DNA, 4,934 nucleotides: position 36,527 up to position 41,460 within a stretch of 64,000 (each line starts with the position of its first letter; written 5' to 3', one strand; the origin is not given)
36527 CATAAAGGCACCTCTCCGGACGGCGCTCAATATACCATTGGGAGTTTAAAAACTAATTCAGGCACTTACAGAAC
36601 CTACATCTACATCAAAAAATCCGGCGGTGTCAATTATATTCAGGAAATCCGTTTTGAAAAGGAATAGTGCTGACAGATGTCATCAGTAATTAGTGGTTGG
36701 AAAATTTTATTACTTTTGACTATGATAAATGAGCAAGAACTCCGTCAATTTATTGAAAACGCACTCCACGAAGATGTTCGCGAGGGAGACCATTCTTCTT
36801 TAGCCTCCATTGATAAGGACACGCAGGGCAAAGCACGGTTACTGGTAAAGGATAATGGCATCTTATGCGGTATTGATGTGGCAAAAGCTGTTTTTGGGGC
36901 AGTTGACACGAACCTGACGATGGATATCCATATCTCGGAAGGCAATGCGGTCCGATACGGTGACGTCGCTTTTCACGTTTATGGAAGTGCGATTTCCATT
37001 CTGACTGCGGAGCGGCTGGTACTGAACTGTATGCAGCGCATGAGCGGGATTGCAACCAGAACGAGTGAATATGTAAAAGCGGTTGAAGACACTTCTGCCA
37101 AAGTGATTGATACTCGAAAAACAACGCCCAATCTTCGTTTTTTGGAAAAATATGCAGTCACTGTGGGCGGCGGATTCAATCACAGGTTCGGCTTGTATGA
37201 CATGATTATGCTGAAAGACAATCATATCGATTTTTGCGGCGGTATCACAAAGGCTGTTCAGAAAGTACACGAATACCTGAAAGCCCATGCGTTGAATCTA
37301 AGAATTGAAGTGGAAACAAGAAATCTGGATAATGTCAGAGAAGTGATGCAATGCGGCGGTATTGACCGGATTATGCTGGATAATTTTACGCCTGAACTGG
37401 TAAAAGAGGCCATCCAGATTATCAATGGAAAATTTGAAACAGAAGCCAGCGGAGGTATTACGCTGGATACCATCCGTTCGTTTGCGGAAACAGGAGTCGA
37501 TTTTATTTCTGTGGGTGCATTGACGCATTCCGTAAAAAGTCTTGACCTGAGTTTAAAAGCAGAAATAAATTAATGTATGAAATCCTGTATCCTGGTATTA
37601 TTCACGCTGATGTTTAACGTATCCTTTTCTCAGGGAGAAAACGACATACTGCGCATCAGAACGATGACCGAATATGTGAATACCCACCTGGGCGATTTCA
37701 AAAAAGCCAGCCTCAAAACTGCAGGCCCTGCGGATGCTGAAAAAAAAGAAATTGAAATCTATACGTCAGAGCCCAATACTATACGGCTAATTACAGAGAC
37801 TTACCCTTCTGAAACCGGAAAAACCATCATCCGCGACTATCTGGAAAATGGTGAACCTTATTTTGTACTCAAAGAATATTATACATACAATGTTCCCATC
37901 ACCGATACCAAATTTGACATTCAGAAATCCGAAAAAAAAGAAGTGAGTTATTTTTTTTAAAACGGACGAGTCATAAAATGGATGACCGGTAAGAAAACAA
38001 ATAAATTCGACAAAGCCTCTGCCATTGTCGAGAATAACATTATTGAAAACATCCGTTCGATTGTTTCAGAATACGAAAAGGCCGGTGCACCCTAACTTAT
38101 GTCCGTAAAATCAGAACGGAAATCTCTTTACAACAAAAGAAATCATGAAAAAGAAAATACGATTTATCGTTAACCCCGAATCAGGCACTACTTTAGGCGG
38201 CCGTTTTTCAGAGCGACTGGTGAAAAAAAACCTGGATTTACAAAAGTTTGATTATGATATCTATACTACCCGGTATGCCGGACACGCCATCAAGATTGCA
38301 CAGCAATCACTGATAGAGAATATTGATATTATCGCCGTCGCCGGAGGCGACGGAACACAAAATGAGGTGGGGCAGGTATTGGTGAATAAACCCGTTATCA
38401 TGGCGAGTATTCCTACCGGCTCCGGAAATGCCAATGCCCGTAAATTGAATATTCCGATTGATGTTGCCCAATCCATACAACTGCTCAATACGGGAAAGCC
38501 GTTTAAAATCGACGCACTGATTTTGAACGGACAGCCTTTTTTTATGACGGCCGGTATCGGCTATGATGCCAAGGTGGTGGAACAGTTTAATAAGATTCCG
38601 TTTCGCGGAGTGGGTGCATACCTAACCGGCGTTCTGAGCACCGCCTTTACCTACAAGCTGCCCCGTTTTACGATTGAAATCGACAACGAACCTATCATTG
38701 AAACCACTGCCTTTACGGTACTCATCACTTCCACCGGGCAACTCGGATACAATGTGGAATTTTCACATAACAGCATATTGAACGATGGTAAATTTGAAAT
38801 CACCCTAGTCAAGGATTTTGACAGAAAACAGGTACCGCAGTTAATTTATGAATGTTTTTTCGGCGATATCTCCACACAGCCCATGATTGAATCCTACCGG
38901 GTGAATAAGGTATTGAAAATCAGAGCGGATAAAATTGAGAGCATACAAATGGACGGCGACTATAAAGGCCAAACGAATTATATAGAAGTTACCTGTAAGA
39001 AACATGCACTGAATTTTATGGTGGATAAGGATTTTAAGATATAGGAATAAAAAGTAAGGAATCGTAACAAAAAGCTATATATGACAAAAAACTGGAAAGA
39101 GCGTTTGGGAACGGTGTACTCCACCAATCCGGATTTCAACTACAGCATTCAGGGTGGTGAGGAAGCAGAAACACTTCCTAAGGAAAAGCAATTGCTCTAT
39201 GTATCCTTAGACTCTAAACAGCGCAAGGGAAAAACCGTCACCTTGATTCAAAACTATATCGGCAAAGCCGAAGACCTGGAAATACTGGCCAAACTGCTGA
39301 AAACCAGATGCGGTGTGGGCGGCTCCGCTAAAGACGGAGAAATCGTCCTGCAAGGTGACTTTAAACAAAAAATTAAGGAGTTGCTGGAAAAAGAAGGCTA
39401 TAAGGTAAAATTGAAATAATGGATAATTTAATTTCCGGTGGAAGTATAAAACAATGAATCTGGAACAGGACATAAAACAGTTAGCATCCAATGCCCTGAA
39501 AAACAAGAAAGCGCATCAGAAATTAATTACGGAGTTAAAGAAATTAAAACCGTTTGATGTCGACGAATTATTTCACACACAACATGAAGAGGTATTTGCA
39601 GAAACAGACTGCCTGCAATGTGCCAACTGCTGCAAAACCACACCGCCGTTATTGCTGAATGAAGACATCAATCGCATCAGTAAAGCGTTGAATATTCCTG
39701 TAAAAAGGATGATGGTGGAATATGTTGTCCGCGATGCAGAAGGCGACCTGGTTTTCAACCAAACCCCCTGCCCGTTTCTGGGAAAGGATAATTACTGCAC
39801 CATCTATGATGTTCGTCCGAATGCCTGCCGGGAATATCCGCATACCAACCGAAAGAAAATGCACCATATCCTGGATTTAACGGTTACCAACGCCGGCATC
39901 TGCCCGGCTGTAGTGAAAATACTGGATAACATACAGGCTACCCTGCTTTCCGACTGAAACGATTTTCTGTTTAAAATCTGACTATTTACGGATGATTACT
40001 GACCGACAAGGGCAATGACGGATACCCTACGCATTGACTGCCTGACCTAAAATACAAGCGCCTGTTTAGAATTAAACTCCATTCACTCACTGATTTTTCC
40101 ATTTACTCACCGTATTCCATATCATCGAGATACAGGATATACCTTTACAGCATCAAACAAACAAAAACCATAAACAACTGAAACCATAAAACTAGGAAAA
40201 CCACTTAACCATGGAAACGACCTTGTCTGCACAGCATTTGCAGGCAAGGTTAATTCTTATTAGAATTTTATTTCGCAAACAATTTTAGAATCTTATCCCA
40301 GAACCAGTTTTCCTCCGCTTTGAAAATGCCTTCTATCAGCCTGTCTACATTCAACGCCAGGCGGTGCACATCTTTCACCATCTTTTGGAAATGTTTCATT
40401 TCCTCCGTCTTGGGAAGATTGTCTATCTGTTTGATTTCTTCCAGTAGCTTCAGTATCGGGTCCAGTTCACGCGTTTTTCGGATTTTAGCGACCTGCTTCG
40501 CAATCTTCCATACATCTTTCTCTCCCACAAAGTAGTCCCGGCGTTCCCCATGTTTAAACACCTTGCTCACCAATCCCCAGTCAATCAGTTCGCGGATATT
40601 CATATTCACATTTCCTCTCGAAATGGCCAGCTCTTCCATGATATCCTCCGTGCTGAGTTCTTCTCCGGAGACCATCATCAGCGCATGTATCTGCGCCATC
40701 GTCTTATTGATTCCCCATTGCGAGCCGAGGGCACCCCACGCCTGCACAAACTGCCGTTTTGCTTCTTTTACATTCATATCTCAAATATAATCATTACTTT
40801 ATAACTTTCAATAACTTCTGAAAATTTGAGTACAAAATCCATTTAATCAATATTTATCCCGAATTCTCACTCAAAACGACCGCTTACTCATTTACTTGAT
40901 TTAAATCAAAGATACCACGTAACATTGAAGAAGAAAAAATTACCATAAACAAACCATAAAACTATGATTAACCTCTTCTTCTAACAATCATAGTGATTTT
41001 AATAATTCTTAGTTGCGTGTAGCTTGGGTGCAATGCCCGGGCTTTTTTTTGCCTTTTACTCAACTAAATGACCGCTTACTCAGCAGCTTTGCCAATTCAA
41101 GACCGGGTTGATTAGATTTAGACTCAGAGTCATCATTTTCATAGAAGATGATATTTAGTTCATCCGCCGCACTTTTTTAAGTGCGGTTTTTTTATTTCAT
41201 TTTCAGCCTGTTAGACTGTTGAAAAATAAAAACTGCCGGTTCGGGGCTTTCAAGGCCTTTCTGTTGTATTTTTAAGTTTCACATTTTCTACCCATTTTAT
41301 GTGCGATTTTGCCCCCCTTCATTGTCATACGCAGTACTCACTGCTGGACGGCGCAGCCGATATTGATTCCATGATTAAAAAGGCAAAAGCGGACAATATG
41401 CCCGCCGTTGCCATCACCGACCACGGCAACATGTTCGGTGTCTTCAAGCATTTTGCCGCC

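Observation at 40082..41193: Promoter-like module with tandem TTACTCA boxes, present three times around a GbsR/MarR-like regulator and once more at 62506-62598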

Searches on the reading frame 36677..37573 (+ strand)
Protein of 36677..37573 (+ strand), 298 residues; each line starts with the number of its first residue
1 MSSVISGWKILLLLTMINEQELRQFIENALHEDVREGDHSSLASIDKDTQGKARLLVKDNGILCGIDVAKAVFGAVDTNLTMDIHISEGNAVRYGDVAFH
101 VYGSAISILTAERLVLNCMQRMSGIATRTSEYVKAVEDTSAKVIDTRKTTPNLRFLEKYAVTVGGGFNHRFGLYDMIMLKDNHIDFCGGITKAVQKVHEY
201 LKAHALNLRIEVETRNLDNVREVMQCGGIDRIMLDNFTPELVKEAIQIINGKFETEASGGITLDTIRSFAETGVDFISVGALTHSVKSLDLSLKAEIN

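Call 14: search_protein_families(library=pfam, proteins=[window:36677-37573:+], max_evalue=0.01)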
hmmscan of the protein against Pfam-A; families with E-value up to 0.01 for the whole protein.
window:36677-37573:+ (298 aa): 3 families
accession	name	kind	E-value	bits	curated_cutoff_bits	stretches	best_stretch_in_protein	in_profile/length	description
PF01729.25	QRPTase_C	-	7.7e-62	208.4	23.1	1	125-294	1-169/169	Quinolinate phosphoribosyl transferase, C-terminal domain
PF02749.22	QRPTase_N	-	3.2e-17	62.9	27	1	41-123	4-82/82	Quinolinate phosphoribosyl transferase, N-terminal domain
PF00834.25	Ribul_P_3_epim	-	0.0044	16.9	21.1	0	242-280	156-194/198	Ribulose-phosphate 3 epimerase family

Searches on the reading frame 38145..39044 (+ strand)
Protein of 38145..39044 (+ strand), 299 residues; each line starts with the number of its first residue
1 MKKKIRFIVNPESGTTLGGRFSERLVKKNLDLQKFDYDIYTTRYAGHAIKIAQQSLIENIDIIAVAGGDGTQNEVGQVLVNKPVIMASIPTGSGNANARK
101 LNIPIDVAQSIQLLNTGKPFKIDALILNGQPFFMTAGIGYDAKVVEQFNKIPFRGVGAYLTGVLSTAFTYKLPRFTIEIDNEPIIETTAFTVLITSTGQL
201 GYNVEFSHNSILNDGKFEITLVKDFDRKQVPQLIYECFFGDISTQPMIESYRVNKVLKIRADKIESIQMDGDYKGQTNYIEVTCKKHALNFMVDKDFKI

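Call 14: search_protein_families(library=pfam, proteins=[window:38145-39044:+], max_evalue=0.01)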
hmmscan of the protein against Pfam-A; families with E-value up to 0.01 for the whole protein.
window:38145-39044:+ (299 aa): 3 families
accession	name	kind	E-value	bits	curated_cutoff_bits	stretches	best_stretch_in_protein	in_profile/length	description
PF00781.29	DAGK_cat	-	3.5e-24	85.2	23.6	1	4-123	1-121/125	Diacylglycerol kinase catalytic domain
PF19279.4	YegS_C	-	2.7e-13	50.4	27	1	138-278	5-144/158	YegS C-terminal NAD kinase beta sandwich-like domain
PF01513.26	NAD_kinase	-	0.0016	19.2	25.5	1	47-93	60-106/130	ATP-NAD kinase N-terminal domain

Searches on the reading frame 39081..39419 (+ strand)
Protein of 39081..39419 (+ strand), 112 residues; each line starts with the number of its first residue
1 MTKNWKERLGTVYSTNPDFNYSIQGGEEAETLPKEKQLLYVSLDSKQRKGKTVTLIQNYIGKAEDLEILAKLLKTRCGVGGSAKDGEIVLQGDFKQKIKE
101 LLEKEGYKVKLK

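Call 14: search_protein_families(library=pfam, proteins=[window:39081-39419:+], max_evalue=0.01)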
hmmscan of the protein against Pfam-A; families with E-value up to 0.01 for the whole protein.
window:39081-39419:+ (112 aa): 2 families
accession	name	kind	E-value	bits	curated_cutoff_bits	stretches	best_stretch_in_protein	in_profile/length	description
PF01253.27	SUI1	-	4e-18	66.1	25.5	1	38-108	4-77/77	Translation initiation factor SUI1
PF05046.19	Img2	-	0.00029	21.5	34.4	1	41-106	15-83/84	Mitochondrial large subunit ribosomal protein (Img2)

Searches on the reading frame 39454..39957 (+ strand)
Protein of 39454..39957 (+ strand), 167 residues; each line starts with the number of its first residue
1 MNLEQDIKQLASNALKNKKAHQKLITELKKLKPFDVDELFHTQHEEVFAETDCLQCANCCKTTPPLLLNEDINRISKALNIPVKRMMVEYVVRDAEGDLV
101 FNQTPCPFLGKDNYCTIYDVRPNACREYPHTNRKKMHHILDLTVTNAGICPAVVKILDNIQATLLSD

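Call 14: search_protein_families(library=pfam, proteins=[window:39454-39957:+], max_evalue=0.01)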
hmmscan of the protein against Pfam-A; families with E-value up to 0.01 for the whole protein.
window:39454-39957:+ (167 aa): 1 family
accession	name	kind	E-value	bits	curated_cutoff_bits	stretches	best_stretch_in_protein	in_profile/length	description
PF03692.20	CxxCxxCC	-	4.7e-14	53.3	23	1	52-136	1-77/85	Putative zinc- or iron-chelating domain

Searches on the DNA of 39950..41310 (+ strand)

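Call 30: search_rna_families(source=window, start=39950, end=41310, threshold=evalue, max_evalue=5)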
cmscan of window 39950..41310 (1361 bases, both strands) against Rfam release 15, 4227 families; matches with E-value up to 5: 6.
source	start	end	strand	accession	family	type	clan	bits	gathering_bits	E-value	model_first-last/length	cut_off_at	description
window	41129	41203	+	RF02732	JA04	Gene; sRNA;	-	24.7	81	0.67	1-81/81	no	Aggregatibacter sRNA JA04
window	40964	41050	+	RF01456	VrrA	Gene; antisense;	-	18.5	50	3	1-140/140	no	Vibrio regulatory RNA of OmpA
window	41167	41212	-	RF03052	RAGATH-28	Gene; sRNA;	-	18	45.3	2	28-75/85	no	RAGATH-28 RNA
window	40922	41054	+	RF00558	L20_leader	Cis-reg; leader;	-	16.6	58.7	3.3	1-127/127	no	Ribosomal protein L20 leader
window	40175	40335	-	RF02142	HOXA11-AS1_6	Gene; lncRNA;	-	16.3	50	0.84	1-179/179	no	HOXA11 antisense RNA 1 conserved region 6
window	40384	40467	+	RF02694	RalA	Gene; sRNA;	-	14.5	170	2.7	51-137/179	no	RalR antitoxin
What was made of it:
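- On Any described RNA family (Rfam 15) for the downstream units: Only chance-level matches at E above 0.6 in 39950-41310 (call 30).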

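Call 94: build_rna_model(alignment_id=A4)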
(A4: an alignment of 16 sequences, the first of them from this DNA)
Model R1 built from alignment A4 (16 sequences, 158 columns); structure: RNAalifold consensus.
model positions 122; base pairs 15; branch points 1; effective number of sequences 1.82; information 0.589 bits per position. Calibrated on 0.2 Mb of random sequence (short: E-values are rough).
structure used (alignment columns):
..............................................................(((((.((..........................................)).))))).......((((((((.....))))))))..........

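Call 95: search_with_rna_model(model_id=R1, sources=[window, L094, L096, L099, L100, L101, L105, L109, L111, L114, L121, L123, L125, L126, L128, L132, L135, L139, L140, L146, L149, L150, L151, L152, L153, L019, L021, L033, L030, L087], max_evalue=1, show_alignments=0)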
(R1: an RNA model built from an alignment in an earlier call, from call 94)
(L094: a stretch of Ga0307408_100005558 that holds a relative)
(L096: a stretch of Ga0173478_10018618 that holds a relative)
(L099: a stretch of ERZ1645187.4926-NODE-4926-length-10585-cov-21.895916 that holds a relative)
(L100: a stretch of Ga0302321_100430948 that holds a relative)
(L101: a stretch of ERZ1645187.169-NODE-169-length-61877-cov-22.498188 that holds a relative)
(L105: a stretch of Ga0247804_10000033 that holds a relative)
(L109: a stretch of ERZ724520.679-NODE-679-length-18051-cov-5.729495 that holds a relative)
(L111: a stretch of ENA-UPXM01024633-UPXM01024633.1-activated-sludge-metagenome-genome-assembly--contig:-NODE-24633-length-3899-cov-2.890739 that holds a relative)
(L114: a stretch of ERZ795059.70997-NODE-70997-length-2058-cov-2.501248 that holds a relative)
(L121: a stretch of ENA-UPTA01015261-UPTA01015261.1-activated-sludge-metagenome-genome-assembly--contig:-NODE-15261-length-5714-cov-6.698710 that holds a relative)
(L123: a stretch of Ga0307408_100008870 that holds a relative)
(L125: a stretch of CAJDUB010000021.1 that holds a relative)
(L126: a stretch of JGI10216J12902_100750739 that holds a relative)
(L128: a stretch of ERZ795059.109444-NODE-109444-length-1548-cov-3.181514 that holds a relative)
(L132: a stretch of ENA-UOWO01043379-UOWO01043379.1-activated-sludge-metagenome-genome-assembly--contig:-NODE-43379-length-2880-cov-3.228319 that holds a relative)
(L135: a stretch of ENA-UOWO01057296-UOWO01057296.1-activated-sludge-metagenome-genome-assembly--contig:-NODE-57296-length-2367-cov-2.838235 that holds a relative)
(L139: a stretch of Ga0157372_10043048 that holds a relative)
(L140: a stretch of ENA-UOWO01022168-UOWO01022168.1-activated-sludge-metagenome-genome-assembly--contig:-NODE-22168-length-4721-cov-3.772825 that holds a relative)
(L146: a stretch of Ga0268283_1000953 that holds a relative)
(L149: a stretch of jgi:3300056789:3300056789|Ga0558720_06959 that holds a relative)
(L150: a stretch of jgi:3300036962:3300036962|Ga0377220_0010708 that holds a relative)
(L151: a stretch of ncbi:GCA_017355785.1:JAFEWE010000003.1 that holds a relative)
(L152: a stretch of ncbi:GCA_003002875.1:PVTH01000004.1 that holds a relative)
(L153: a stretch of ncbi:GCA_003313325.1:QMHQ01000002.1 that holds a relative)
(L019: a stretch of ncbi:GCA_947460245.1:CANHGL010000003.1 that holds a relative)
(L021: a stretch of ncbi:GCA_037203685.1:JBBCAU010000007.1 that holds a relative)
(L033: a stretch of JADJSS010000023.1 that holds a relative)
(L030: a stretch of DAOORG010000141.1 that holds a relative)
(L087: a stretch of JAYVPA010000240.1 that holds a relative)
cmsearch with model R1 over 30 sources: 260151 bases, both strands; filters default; matches with E-value up to 1: 8.
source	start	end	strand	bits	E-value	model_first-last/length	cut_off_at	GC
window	40925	41049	+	121.2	6.6e-23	1-122/122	no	0.32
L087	4120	4241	+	117.7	3.8e-22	1-122/122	no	0.3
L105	8629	8753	+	103.4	4.5e-19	1-122/122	no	0.32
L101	529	646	-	94.9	2.9e-17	1-122/122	no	0.33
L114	395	517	-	83.1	1.1e-14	1-122/122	no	0.28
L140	156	278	-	83.1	1.1e-14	1-122/122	no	0.28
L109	294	406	+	52.5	4e-08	1-122/122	no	0.32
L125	9263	9356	+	18.8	0.69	1-122/122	no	0.34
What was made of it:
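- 40925..41051 (+): Small RNA A, about 120 nt. It has an A/C-rich 5' part with two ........(A)C motifs, a variable hairpin, the invariant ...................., and a terminator at 41021-41043 plus a T8 run. Covariance-model hit of 121 bits, E 7e-23 (call 95).
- Tried and rejected: It does not detect copy 1, copy 3 or the kinase-adjacent RNAs, so homology among these RNAs is unproven despite similar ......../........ motifs (calls 94, 95).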
